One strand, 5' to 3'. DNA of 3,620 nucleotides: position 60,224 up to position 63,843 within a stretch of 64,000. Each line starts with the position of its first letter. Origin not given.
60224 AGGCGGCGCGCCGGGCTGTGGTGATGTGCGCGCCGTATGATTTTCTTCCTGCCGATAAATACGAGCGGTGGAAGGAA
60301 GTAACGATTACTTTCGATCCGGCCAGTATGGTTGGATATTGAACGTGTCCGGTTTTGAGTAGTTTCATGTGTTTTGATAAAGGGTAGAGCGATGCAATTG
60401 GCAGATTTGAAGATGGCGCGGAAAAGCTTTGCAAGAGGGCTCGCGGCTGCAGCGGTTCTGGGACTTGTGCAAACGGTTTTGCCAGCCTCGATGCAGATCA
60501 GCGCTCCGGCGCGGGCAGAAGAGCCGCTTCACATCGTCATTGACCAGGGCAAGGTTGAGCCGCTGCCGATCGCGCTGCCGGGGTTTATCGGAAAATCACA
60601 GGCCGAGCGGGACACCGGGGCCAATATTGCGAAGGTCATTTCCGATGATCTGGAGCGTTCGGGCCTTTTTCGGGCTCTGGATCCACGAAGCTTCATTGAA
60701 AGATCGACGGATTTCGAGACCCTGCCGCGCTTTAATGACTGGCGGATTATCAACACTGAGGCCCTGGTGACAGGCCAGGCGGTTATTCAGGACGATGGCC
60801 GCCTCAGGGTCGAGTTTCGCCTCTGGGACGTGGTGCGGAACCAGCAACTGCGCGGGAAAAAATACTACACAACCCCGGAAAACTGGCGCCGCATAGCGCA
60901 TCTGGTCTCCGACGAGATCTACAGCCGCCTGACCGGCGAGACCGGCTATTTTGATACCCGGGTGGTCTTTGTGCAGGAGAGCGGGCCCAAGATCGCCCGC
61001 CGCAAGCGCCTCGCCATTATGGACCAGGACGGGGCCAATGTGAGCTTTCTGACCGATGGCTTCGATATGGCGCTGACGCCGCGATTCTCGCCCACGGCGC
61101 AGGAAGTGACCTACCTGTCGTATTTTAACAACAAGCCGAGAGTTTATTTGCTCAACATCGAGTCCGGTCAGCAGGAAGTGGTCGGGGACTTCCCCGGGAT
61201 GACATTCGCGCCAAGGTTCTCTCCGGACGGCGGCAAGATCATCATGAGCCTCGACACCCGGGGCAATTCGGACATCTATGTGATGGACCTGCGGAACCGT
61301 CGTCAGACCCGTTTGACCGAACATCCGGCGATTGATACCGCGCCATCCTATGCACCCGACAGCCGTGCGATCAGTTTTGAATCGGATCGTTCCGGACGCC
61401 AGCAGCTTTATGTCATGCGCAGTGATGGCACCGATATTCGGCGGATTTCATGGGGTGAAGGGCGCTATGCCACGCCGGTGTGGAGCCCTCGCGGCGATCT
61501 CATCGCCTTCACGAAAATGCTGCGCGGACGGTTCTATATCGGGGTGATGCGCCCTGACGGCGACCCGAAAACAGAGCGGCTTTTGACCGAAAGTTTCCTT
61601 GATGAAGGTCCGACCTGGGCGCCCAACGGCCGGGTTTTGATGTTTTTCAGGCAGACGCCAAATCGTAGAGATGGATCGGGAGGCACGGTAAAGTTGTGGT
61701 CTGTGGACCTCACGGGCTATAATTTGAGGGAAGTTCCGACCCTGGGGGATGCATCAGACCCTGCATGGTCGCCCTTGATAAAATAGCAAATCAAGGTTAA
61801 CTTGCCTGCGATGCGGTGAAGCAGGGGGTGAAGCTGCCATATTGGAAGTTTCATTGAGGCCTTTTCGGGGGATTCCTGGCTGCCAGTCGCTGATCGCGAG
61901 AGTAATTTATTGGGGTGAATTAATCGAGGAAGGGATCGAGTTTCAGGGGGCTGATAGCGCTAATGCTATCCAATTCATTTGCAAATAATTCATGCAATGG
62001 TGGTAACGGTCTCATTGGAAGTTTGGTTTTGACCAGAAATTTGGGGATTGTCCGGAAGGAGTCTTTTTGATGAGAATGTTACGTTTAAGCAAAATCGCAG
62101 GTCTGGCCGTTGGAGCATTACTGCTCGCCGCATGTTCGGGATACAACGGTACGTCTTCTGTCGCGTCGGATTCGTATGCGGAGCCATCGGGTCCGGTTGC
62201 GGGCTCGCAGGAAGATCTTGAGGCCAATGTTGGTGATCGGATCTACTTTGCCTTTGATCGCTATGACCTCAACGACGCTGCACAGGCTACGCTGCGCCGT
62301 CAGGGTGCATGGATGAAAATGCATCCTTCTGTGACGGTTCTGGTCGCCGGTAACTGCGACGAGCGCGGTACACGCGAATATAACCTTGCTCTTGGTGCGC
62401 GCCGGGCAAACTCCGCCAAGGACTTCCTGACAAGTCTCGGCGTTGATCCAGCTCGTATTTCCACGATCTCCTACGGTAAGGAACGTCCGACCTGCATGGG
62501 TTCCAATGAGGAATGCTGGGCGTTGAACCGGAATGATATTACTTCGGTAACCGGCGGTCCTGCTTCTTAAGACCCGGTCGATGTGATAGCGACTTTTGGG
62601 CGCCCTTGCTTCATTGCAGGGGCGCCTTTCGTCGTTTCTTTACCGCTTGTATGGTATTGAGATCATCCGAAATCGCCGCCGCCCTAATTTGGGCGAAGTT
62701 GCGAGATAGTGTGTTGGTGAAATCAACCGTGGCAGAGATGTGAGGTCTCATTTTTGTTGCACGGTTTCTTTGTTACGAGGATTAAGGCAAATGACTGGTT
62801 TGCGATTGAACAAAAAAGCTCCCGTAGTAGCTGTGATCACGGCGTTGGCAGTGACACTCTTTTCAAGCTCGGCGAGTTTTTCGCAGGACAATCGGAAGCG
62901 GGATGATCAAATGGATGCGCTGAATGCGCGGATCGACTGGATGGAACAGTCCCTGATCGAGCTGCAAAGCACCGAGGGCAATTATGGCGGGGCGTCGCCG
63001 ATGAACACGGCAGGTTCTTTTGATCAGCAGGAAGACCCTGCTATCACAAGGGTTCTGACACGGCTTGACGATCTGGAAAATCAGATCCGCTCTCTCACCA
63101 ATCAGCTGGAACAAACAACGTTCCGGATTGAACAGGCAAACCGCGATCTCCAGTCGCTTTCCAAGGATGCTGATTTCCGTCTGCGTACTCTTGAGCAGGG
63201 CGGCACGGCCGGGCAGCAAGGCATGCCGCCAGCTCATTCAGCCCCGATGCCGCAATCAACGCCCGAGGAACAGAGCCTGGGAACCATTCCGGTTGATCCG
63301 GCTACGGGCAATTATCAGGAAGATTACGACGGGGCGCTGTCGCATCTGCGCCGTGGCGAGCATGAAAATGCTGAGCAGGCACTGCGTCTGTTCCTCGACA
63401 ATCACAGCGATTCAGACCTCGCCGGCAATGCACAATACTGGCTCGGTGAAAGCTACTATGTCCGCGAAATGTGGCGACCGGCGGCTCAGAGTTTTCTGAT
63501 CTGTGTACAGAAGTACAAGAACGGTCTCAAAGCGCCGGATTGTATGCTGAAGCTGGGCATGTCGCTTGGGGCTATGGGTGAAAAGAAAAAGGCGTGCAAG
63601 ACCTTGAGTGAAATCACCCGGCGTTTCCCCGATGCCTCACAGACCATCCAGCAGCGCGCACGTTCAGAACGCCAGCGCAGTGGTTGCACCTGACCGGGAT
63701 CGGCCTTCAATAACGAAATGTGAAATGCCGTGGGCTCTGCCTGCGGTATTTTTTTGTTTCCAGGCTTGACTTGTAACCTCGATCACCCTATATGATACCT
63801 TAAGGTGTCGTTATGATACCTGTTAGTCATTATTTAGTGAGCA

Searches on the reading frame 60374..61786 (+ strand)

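Call 20: search_protein_families(library=pfam, proteins=[window:60374-61786:+], max_evalue=0.00001)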
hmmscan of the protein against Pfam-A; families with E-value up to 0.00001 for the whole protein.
window:60374-61786:+ (470 aa): 2 families
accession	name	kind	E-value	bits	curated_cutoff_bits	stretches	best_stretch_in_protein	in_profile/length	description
PF04052.18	TolB_N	-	2.1e-31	108.6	22.4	1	52-159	1-106/106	TolB amino-terminal domain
PF07676.18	PD40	-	4e-22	78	20.9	2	312-347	2-38/38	WD40-like Beta Propeller Repeat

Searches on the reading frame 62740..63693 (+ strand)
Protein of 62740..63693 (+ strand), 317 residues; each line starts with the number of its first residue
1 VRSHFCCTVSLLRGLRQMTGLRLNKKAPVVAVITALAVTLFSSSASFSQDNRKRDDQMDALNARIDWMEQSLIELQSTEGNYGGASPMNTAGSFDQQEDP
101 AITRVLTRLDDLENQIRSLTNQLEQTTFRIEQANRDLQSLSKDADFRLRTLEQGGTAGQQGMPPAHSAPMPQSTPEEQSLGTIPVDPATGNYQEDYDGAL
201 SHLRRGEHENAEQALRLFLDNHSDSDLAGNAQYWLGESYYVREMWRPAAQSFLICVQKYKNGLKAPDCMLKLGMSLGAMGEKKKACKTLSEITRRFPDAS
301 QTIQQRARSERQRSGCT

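Call 68: search_protein_families(library=pfam, proteins=[window:62740-63693:+], max_evalue=0.00001)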
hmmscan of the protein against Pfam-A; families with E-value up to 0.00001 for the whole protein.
window:62740-63693:+ (317 aa): 1 family
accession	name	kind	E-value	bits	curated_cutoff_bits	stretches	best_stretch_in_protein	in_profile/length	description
PF13174.12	TPR_6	-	2.8e-14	53.1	26.3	0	267-298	1-32/33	Tetratricopeptide repeat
